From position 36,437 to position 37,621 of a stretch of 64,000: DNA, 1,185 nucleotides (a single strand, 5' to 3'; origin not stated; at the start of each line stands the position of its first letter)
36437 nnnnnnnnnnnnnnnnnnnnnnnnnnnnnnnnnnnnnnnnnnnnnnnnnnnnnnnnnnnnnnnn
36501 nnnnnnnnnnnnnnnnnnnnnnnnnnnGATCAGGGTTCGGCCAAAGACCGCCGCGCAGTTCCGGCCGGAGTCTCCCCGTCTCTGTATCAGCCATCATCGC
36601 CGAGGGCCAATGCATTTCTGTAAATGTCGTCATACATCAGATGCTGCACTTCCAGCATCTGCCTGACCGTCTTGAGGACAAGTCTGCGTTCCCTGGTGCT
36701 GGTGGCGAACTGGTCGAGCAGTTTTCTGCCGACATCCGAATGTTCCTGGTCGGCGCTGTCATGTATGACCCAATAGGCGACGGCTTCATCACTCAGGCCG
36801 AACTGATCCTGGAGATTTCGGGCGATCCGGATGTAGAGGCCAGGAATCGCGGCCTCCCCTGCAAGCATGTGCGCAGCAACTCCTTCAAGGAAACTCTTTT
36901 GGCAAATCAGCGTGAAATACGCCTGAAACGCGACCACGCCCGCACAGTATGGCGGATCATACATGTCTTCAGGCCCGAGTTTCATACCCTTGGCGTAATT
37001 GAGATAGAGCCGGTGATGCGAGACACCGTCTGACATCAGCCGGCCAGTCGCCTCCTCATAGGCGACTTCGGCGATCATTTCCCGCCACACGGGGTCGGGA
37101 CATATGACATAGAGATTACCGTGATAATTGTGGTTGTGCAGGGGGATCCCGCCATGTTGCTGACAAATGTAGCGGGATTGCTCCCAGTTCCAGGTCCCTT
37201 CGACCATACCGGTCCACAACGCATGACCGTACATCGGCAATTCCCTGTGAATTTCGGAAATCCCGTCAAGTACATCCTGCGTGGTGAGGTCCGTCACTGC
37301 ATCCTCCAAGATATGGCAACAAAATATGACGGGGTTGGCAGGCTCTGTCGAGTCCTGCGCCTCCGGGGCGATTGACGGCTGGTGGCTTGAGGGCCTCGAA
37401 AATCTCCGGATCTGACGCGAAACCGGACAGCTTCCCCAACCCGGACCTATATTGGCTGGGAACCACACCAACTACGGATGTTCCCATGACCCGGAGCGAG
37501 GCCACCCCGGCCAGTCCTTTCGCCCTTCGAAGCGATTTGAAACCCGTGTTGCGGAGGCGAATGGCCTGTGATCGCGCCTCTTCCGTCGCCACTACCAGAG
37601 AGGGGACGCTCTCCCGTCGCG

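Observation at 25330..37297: Catabolic cluster joining a TRAP importer, a CoxMSL-type Mo-hydroxylase, an amidohydrolase-2 decarboxylase, a CMD-family protein, a heme-oxygenase-like protein and a split TPP decarboxylase; no regulator gene is present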

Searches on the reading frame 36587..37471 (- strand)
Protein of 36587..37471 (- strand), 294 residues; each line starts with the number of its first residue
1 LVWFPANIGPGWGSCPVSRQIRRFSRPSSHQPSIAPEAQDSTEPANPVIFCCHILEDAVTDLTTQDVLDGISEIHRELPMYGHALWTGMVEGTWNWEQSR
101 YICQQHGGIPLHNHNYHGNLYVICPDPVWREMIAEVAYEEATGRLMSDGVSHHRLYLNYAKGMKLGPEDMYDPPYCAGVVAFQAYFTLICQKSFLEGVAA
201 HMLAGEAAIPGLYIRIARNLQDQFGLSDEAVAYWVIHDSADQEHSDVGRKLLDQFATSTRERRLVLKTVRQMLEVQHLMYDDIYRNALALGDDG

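Call 4: search_protein_families(library=pfam, proteins=[window:36587-37471:-])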
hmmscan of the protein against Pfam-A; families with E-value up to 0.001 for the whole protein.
window:36587-37471:- (294 aa): 1 family
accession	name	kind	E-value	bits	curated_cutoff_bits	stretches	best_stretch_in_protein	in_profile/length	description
PF14518.11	Haem_oxygenas_2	-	1.3e-15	58.1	28.9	1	111-276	12-176/177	Iron-containing redox enzyme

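Call 5: search_protein_families(library=ncbifam, proteins=[window:36587-37471:-], max_evalue=0.001)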
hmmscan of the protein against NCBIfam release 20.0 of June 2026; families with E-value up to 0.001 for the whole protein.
window:36587-37471:- (294 aa): 1 family
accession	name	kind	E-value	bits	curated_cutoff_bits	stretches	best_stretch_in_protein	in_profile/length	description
TIGR04305.1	fol_rel_CADD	subfamily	6.7e-13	48.7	200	1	115-284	49-211/212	CADD family putative folate metabolism protein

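Call 8: search_solved_structures(query=window:36587-37297:-, max_evalue=0.01)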
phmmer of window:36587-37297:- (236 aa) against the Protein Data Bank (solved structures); distinct sequences matched with E-value up to 0.01: 3.
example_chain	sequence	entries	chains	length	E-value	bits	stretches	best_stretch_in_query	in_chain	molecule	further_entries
1rcw_A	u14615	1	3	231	0.00065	22.5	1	66-203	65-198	CT610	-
8va9_A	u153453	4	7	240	0.00072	22.3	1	64-202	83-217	4-aminobenzoate synthase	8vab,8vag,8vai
9pj4_A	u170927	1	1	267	0.0061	19.3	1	5-218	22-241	4-aminobenzoate synthase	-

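Call 17: find_homologous_proteins(query=window:36587-37297:-, max_evalue=0.00001)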
Query window:36587-37297:- (236 aa): 257 proteins with E <= 0.00001 among 477 candidates; the best 120 are listed.
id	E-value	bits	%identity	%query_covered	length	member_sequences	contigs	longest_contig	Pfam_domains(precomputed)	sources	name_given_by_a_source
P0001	4.2e-161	552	100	100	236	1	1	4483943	PF14518.12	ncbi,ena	-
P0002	2.5e-140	484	89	98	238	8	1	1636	PF14518.12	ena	-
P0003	2.5e-139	481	89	97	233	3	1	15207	PF14518.12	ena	-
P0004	4.3e-139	480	87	98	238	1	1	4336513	PF14518.12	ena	-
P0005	8.7e-138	476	89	97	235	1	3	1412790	PF14518.12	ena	-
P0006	9.9e-138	475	87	97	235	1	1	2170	PF14518.12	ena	-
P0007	2.5e-137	474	87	97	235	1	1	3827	PF14518.12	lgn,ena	-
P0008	1.6e-136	471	87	98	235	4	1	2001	PF14518.12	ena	-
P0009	1.9e-136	471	86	97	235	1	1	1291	PF14518.12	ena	-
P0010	1.3e-135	468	86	97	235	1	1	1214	PF14518.12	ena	-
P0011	7.7e-135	466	85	97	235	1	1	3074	PF14518.12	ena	-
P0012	1.4e-134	465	87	97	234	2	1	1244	PF14518.12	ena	-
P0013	3.7e-134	464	83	97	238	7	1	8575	PF14518.12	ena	-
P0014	1.5e-133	462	84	95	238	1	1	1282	PF14518.12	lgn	-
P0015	1.9e-132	458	83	97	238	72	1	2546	PF14518.12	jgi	-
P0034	2.5e-124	432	77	97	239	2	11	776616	PF14518.12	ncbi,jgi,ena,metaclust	ncbi:MAG: iron-containing redox enzyme family protein [Rhodospirillaceae bacterium]|jgi:pyrroloquino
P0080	1.6e-94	334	65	94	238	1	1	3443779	PF14518.12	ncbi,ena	-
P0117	1.1e-77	279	52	94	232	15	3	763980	PF14518.12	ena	-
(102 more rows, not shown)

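Call 18: find_encoding_contigs(protein=P0034, flank=10000, max_places=2)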
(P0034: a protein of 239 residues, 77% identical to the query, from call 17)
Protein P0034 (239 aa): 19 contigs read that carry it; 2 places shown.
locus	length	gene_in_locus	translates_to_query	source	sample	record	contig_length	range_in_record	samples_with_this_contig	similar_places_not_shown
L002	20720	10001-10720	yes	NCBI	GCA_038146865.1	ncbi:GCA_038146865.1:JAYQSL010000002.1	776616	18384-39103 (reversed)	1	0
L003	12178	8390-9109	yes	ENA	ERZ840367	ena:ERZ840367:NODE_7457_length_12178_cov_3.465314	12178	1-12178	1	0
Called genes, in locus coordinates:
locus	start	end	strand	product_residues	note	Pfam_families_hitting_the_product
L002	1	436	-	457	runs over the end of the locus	PF02321:OEP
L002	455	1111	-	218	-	PF01135:PCMT, PF13649:Methyltransf_25, PF13847:Methyltransf_31 (weak)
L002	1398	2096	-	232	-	PF00156:Pribosyltran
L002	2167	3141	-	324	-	-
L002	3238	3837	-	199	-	PF02775:TPP_enzyme_C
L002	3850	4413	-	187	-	-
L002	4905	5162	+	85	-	-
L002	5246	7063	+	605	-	PF07167:PhaC_N, PF00561:Abhydrolase_1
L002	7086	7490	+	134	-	PF01575:MaoC_dehydratas, PF13452:FAS1_DH_region (weak)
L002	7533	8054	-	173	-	PF09361:Phasin_2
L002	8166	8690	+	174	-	PF07879:PHB_acc_N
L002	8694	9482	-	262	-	PF00561:Abhydrolase_1, PF12697:Abhydrolase_6, PF12146:Hydrolase_4 (weak)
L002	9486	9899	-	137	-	PF04828:GFA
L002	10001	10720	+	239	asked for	PF14518:Haem_oxygenas_2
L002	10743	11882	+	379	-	PF15902:Sortilin-Vps10 (weak)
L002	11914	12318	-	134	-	PF01042:Ribonuc_L-PSP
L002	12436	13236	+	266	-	PF00561:Abhydrolase_1, PF12697:Abhydrolase_6, PF12146:Hydrolase_4 (weak)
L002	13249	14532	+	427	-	PF00296:Bac_luciferase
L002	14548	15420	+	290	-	PF00561:Abhydrolase_1, PF12146:Hydrolase_4 (weak), PF12697:Abhydrolase_6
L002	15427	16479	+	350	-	PF06089:Asparaginase_II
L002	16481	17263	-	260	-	PF00596:Aldolase_II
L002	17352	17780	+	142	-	PF03928:HbpS-like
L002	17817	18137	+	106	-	-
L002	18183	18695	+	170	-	PF06052:3-HAO, PF07883:Cupin_2 (faint)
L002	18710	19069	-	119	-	PF00190:Cupin_1 (weak), PF02311:AraC_binding (weak), PF07883:Cupin_2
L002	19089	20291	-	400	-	PF05762:VWA_CoxE (faint)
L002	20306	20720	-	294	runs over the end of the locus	PF00158:Sigma54_activat (faint), PF00004:AAA, PF07724:AAA_2, PF07728:AAA_5, PF13401:AAA_22 (weak)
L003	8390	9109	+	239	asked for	PF14518:Haem_oxygenas_2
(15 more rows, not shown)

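Call 19: find_encoding_contigs(protein=P0080, flank=10000, max_places=2)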
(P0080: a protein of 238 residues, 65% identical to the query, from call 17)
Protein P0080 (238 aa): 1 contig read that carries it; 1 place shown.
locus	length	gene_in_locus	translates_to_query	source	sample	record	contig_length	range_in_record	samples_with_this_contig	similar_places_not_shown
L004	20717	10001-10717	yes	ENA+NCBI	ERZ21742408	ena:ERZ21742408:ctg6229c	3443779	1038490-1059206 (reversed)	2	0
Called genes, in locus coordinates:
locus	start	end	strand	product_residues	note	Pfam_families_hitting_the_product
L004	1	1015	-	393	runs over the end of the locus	PF11741:AMIN, PF01520:Amidase_3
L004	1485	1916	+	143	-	-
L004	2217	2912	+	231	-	PF00857:Isochorismatase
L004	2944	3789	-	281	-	PF04199:Cyclase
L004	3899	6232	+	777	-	PF01315:Ald_Xan_dh_C, PF02738:MoCoBD_1, PF20256:MoCoBD_2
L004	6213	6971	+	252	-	PF00106:adh_short, PF08659:KR, PF13561:adh_short_C2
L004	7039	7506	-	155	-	PF00111:Fer2 (weak), PF01799:Fer2_2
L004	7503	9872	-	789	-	PF01315:Ald_Xan_dh_C, PF02738:MoCoBD_1, PF20256:MoCoBD_2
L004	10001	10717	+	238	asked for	PF14518:Haem_oxygenas_2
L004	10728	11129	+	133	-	PF01042:Ribonuc_L-PSP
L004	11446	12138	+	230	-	PF03070:TENA_THI-4, PF14518:Haem_oxygenas_2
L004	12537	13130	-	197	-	PF06240:COXG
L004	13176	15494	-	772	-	PF01315:Ald_Xan_dh_C, PF02738:MoCoBD_1, PF20256:MoCoBD_2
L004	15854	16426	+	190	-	-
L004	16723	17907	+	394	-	PF21088:MS_channel_1st (weak), PF00924:MS_channel_2nd, PF21082:MS_channel_3rd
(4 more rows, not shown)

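Call 20: find_encoding_contigs(protein=P0117, flank=10000, max_places=2)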
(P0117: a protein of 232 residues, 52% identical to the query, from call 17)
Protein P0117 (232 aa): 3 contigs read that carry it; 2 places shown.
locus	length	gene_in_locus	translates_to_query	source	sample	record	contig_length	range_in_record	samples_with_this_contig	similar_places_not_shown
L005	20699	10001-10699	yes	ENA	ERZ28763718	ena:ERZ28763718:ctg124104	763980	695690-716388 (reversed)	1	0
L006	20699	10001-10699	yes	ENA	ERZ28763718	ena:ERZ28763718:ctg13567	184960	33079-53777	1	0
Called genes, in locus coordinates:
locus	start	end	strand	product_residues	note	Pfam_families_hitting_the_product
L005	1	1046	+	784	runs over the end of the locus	PF01315:Ald_Xan_dh_C, PF02738:MoCoBD_1, PF20256:MoCoBD_2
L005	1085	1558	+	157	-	PF00111:Fer2 (weak), PF01799:Fer2_2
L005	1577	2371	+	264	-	PF00941:FAD_binding_5, PF03450:CO_deh_flav_C (weak)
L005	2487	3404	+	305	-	PF00004:AAA (weak), PF07726:AAA_3 (faint), PF07728:AAA_5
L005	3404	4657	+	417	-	PF05762:VWA_CoxE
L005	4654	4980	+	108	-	PF02625:XdhC_CoxI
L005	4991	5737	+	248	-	PF13478:XdhC_C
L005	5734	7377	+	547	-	PF00994:MoCF_biosynth, PF01128:IspD, PF12804:NTP_transf_3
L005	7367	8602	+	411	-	PF00266:Aminotran_5, PF00155:Aminotran_1_2 (weak)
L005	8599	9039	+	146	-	PF01592:NifU_N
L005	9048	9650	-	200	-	PF00561:Abhydrolase_1, PF02129:Peptidase_S15 (faint), PF12146:Hydrolase_4, PF20434:BD-FAE (faint), PF12697:Abhydrolase_6 (faint), PF00326:Peptidase_S9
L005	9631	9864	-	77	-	-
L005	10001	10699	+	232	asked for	PF14518:Haem_oxygenas_2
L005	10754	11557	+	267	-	PF00248:Aldo_ket_red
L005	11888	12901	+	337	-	PF00903:Glyoxalase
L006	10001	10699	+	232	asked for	PF14518:Haem_oxygenas_2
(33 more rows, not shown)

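Call 30: find_encoding_contigs(protein=P0001, flank=10000, max_places=2)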
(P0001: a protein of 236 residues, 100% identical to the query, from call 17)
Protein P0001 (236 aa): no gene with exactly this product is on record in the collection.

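Call 39: find_related_loci(query=A1, collection=metagenome_contigs, flank=10000)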
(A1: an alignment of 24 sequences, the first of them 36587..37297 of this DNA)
Query A1 (236 aa) in metagenome_contigs; peptide patterns used: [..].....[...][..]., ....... (x = any residue, [..] = any of these).
600 stretches matched a pattern (row limit reached: there are more); 57 encode a relative of the query (tblastn E <= 1e-3); 57 distinct loci.
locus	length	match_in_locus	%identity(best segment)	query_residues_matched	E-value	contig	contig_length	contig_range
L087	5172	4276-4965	84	4-233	1e-137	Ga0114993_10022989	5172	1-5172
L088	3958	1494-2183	84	4-233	8e-140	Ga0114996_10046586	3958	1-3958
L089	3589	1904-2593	83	4-233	3e-140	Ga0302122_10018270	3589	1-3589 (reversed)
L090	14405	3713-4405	81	4-234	9e-135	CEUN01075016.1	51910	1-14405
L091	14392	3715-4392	83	4-229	4e-134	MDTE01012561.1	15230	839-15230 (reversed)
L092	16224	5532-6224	77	4-234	2e-129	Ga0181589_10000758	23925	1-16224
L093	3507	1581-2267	77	4-232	8e-131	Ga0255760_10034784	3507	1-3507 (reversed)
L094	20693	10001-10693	76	3-233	8e-125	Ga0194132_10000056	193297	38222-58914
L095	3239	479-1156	74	4-229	8e-119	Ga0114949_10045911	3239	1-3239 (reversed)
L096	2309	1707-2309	80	4-204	9e-122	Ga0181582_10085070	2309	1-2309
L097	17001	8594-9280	64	4-232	2e-103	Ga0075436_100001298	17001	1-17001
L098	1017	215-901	63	1-228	3e-111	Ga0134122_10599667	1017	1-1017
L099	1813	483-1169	64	4-232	3e-107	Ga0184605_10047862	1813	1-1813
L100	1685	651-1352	62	4-234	3e-103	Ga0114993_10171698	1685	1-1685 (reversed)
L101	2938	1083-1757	62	4-228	4e-99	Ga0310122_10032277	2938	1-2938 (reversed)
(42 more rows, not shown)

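Call 48: find_encoding_contigs(protein=P0004, flank=10000, max_places=1)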
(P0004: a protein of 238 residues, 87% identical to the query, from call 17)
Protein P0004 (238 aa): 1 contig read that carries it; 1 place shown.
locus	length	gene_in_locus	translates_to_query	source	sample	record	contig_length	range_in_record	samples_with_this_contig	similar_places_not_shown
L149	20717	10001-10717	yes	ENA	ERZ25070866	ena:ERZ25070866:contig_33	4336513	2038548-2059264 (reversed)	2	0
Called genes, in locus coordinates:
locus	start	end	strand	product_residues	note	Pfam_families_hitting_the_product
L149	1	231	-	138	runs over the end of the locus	-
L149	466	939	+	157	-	PF08982:AtaL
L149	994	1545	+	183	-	PF00903:Glyoxalase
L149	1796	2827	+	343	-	PF02628:COX15-CtaA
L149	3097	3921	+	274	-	PF08712:Nfu_N, PF01106:NifU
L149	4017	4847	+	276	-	PF13020:NOV_C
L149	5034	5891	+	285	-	PF00941:FAD_binding_5, PF03450:CO_deh_flav_C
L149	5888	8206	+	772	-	PF01315:Ald_Xan_dh_C, PF02738:MoCoBD_1, PF20256:MoCoBD_2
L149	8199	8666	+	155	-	PF00111:Fer2, PF01799:Fer2_2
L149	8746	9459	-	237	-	PF00857:Isochorismatase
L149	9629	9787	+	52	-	-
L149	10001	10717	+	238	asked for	PF14518:Haem_oxygenas_2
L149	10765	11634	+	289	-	PF00941:FAD_binding_5, PF03450:CO_deh_flav_C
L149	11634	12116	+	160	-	PF00111:Fer2 (weak), PF01799:Fer2_2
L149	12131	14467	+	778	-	PF01315:Ald_Xan_dh_C, PF02738:MoCoBD_1, PF20256:MoCoBD_2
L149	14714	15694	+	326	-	PF04909:Amidohydro_2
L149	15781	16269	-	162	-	PF01475:FUR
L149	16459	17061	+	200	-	PF02627:CMD (weak)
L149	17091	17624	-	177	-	PF02627:CMD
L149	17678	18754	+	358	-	PF00389:2-Hacid_dh, PF02826:2-Hacid_dh_C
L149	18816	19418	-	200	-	PF00903:Glyoxalase, PF13669:Glyoxalase_4 (weak)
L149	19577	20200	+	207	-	PF07978:NIPSNAP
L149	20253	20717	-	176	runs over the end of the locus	PF00300:His_Phos_1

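Call 61: search_dna_similar(query=window:36587-37297:-, collection=plasmids, mode=protein, max_rows=15, max_evalue=1e-20)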
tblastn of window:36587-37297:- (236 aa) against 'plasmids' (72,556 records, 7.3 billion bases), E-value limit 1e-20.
No match.

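Call 67: predict_structure(alignment_id=A1)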
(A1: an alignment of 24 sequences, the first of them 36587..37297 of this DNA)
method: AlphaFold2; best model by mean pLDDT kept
length: 236 residues; sequences in the alignment: 24
mean_pLDDT: 89.4   pTM: 0.86
mean pLDDT of the five models: 89.4, 89.0, 88.5, 88.3, 87.9
residues with pLDDT >= 90: 156; 70-90: 66; 50-70: 13; < 50: 1
segments of 3 or more residues with pLDDT < 50: none
pLDDT, mean of each block of 10 residues (from residue 1): 90 92 88 94 92 70 92 89 86 92 96 93 92 93 77 86 97 91 75 91 97 95 97 77
secondary structure, 60 per line:
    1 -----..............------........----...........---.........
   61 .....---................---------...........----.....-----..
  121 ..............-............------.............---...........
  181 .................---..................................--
elements in order: H6-19 H26-33 H38-48 H52-65 H69-84 H94-104 H109-113 H119-134 H136-147 H154-166 H170-197 H201-234

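Call 69: fold_search(model_id=the predicted structure, library=pdb)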
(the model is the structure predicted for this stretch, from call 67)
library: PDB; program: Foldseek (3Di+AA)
matches with E <= 10: 791; with E <= 0.001: 85
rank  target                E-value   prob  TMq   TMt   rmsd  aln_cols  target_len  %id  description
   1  8va9_A                1.2e-08  1.00  0.82  0.89   2.1       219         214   21  Crystal structure of FeII/MnII CtCADD from Chlamydia trachomatis (released 2024-11-06)
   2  8vag_A                1.8e-08  1.00  0.78  0.85   2.7       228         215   22  Crystal structure of MnII/MnII CtCADD from Chlamydia trachomatis (released 2024-11-06)
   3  1rcw_B                2.9e-08  1.00  0.81  0.88   2.4       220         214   21  Crystal structure of CT610 from Chlamydia trachomatis (released 2004-05-04)
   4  1rcw_A                3.4e-08  1.00  0.80  0.88   2.4       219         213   21  Crystal structure of CT610 from Chlamydia trachomatis (released 2004-05-04)
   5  3hlx_A                2.9e-07  1.00  0.84  0.78   2.6       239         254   13  Crystal Structure of PqqC Active Site Mutant Y175F in Complex with PQQ (released 2010-05-12)
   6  1otw_A                3.3e-07  1.00  0.85  0.79   2.7       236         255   14  Crystal structure of PqqC in complex with PQQ and a putative H2O2 (released 2004-05-11)
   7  8w1q_B                1.3e-06  1.00  0.80  0.59   3.4       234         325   18  Aerobic crystal structure of iron-bound FlcD from Pseudomonas aeruginosa (released 2024-07-31)
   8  3hml_B                3.6e-06  1.00  0.76  0.76   4.0       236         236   14  Crystal Structure of PqqC Active Site Mutant H154S in Complex with PQQ (released 2010-05-12)
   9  3bjd_C                4.5e-06  1.00  0.80  0.60   3.4       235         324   16  Crystal structure of putative 3-oxoacyl-(acyl-carrier-protein) synthase from Pseudomonas aeruginosa (released 2007-12-11)
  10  2gm7_A                5.6e-06  1.00  0.64  0.70   4.8       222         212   17  TenA Homolog/Thi-4 Thiaminase from Pyrobaculum Aerophilum (released 2006-04-18)
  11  1otw_B                6.4e-06  1.00  0.86  0.80   2.7       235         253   13  Crystal structure of PqqC in complex with PQQ and a putative H2O2 (released 2004-05-11)
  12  9b9m_D                7.0e-06  1.00  0.79  0.59   3.7       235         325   18  Crystal structure of iron-bound FlcD from Pseudomonas aeruginosa (released 2024-07-31)
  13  3bjd_B                7.3e-06  1.00  0.79  0.59   3.5       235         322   16  Crystal structure of putative 3-oxoacyl-(acyl-carrier-protein) synthase from Pseudomonas aeruginosa (released 2007-12-11)
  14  3dde_B                8.7e-06  1.00  0.72  0.74   4.0       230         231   14  Crystal structure of a domain of unknown function with a heme oxygenase-like fold (sden_3740) from shewanella denitrif (released 2008-06-24)
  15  2gm7_D                9.1e-06  1.00  0.62  0.66   5.9       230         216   17  TenA Homolog/Thi-4 Thiaminase from Pyrobaculum Aerophilum (released 2006-04-18)
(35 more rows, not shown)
